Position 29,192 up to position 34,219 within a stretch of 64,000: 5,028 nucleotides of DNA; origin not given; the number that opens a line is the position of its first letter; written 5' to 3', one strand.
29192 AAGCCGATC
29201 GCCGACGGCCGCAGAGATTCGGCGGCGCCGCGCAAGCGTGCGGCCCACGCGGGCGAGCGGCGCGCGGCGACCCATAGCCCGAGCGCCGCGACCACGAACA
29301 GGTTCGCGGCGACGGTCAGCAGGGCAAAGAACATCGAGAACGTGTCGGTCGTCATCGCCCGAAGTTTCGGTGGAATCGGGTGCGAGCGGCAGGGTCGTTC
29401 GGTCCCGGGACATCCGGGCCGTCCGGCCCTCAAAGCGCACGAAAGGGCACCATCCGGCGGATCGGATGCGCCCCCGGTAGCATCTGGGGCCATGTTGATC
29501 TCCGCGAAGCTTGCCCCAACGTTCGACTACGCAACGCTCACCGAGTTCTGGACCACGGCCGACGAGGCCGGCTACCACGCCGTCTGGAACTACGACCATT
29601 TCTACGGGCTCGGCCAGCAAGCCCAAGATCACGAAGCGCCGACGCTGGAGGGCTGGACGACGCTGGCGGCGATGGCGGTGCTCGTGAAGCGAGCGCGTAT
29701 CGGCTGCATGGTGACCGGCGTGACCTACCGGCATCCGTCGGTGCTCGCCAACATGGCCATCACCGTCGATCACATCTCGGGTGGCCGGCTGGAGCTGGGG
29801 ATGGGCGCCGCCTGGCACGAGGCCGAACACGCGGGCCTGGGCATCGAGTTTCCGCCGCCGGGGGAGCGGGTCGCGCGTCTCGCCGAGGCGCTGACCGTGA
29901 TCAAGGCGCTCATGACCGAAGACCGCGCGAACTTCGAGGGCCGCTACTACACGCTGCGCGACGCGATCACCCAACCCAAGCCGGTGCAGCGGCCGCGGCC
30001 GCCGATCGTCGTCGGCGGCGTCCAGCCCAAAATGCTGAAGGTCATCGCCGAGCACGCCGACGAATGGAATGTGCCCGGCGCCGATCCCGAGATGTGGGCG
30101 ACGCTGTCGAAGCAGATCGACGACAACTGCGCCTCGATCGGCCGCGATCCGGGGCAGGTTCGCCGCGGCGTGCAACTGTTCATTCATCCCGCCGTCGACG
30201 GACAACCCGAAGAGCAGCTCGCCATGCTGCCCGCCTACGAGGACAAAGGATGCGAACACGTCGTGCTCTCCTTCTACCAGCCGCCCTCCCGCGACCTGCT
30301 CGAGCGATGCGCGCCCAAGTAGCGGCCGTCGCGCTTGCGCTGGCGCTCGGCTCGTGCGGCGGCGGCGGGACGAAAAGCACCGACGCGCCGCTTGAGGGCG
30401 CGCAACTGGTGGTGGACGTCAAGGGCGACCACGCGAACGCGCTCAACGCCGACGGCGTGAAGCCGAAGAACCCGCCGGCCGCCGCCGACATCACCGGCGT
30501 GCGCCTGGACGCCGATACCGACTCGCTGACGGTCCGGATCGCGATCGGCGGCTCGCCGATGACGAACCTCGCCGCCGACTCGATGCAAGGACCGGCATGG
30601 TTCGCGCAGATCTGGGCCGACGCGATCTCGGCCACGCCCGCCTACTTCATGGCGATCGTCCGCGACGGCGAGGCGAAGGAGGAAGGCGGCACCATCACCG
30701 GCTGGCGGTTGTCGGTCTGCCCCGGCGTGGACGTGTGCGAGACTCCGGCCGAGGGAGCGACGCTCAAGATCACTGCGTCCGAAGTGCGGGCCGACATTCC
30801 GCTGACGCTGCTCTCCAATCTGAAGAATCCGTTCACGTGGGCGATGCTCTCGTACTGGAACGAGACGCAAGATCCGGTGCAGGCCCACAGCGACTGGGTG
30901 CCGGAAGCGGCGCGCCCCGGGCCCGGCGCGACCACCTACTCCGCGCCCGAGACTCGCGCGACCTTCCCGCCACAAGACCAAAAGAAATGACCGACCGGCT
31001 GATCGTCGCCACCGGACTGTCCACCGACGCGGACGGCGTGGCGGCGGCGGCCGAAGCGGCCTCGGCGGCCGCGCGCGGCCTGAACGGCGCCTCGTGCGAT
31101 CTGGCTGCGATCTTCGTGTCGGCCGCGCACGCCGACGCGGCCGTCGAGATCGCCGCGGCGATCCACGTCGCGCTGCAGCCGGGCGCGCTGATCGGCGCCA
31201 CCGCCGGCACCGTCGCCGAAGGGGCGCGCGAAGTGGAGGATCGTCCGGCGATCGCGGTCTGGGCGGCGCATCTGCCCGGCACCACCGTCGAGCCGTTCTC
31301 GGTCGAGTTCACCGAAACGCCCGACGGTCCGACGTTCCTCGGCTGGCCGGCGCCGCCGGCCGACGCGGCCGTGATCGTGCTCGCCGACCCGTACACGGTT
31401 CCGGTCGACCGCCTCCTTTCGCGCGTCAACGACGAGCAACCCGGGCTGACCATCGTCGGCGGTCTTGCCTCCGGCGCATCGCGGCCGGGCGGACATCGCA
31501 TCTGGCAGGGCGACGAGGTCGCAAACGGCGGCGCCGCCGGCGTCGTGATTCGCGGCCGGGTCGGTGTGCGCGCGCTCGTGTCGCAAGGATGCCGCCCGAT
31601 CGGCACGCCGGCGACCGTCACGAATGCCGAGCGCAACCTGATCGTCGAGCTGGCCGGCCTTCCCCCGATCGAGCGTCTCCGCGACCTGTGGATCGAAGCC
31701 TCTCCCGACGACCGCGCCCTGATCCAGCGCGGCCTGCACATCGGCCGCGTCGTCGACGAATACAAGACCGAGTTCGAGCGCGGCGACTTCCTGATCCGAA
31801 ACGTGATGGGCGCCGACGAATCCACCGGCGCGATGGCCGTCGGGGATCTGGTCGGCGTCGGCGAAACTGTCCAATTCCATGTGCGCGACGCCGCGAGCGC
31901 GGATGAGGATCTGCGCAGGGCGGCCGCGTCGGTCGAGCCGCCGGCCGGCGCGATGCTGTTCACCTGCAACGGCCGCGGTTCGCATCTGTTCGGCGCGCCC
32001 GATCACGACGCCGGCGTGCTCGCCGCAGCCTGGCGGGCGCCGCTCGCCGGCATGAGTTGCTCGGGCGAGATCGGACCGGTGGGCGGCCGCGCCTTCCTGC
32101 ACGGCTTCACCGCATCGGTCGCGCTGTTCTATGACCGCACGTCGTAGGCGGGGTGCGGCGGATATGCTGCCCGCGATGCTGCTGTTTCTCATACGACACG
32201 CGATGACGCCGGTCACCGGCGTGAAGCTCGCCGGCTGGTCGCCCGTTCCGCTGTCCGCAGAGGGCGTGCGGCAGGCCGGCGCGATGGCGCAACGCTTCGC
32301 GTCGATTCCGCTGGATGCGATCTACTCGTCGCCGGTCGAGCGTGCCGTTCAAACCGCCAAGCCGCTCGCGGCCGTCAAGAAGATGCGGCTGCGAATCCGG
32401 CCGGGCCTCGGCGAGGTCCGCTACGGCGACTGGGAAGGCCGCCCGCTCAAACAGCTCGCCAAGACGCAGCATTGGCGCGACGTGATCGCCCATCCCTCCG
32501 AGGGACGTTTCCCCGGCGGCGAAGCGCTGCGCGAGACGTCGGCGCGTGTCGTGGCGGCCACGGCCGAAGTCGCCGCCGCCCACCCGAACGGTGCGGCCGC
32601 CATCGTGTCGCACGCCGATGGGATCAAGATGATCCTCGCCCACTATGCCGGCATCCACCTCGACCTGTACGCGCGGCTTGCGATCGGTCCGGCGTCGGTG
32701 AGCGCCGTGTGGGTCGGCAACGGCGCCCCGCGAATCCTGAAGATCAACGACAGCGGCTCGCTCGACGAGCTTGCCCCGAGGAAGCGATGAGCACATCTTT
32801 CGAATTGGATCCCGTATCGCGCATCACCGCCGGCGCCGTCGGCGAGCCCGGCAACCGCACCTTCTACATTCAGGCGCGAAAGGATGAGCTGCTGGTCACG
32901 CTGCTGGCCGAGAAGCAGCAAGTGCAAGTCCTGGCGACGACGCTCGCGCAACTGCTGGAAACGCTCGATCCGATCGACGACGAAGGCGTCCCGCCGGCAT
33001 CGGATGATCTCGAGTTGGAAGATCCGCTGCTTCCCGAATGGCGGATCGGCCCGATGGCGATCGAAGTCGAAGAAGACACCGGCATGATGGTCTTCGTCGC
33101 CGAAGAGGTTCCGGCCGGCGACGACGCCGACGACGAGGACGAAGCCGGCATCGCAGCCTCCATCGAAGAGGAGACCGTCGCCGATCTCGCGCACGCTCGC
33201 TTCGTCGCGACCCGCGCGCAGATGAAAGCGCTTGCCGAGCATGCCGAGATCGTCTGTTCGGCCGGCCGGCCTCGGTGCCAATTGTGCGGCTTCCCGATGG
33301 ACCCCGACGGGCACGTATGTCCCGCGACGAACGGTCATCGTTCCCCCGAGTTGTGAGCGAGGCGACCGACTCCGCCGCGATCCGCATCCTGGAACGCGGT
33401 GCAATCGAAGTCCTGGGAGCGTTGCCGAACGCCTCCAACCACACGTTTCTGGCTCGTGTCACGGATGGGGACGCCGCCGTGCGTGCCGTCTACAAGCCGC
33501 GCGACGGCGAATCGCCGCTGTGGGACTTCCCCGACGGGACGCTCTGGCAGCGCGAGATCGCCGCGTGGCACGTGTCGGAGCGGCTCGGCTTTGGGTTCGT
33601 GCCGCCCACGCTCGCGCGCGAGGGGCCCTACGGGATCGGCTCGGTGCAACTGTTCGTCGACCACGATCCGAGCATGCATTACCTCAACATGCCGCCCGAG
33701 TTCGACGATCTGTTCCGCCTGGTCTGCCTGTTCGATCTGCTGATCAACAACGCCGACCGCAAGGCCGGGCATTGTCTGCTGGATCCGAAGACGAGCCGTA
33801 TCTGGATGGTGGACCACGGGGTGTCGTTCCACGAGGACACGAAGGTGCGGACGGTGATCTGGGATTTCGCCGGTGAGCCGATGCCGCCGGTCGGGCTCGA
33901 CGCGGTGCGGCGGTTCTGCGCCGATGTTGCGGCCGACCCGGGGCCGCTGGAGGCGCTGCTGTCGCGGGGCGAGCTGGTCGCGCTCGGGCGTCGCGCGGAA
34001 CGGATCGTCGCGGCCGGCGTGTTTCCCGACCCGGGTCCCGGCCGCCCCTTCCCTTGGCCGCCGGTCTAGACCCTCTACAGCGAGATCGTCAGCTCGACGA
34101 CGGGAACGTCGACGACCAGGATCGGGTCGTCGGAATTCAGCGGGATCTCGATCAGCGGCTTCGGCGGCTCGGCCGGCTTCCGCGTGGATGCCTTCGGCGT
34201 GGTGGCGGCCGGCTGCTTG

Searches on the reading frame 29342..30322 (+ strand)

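Call 11: search_protein_families(library=pfam, proteins=[window:29342-30322:+], max_evalue=0.01)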
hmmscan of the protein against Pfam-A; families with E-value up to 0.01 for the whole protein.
window:29342-30322:+ (326 aa): 1 family
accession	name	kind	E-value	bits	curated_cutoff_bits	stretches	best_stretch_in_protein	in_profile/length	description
PF00296.26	Bac_luciferase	-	8.5e-49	167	27.9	1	58-292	17-237/314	Luciferase-like monooxygenase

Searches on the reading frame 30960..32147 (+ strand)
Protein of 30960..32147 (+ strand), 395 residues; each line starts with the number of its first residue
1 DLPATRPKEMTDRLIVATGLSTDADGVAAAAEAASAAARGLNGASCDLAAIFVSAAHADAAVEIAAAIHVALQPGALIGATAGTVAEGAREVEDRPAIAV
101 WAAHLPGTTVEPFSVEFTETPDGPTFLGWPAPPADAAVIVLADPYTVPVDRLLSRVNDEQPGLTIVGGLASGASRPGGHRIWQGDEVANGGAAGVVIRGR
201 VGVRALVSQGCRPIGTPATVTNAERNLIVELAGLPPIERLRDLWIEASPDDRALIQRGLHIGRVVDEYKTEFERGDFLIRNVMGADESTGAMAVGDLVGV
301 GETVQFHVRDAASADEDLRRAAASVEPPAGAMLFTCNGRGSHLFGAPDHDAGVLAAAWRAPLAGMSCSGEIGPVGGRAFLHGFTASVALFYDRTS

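Call 11: search_protein_families(library=pfam, proteins=[window:30960-32147:+], max_evalue=0.01)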
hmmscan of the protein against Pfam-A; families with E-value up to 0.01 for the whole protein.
window:30960-32147:+ (395 aa): 2 families
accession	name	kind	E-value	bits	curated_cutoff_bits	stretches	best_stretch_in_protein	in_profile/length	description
PF08495.15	FIST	-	3.2e-28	99.4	23.2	1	47-233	1-188/189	FIST N domain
PF10442.14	FIST_C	-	8.2e-22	78.2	28.5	1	244-373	9-131/131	FIST C domain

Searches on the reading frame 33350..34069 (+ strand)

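Call 11: search_protein_families(library=pfam, proteins=[window:33350-34069:+], max_evalue=0.01)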
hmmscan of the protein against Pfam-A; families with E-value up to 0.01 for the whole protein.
window:33350-34069:+ (239 aa): 2 families
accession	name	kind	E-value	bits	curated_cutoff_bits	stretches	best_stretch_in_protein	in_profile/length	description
PF00454.33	PI3_PI4_kinase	-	1.8e-05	25.3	27.1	1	93-167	104-179/241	Phosphatidylinositol 3- and 4-kinase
PF20613.4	HipA_2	-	0.00092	19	27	1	122-167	108-159/240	HipA-like kinase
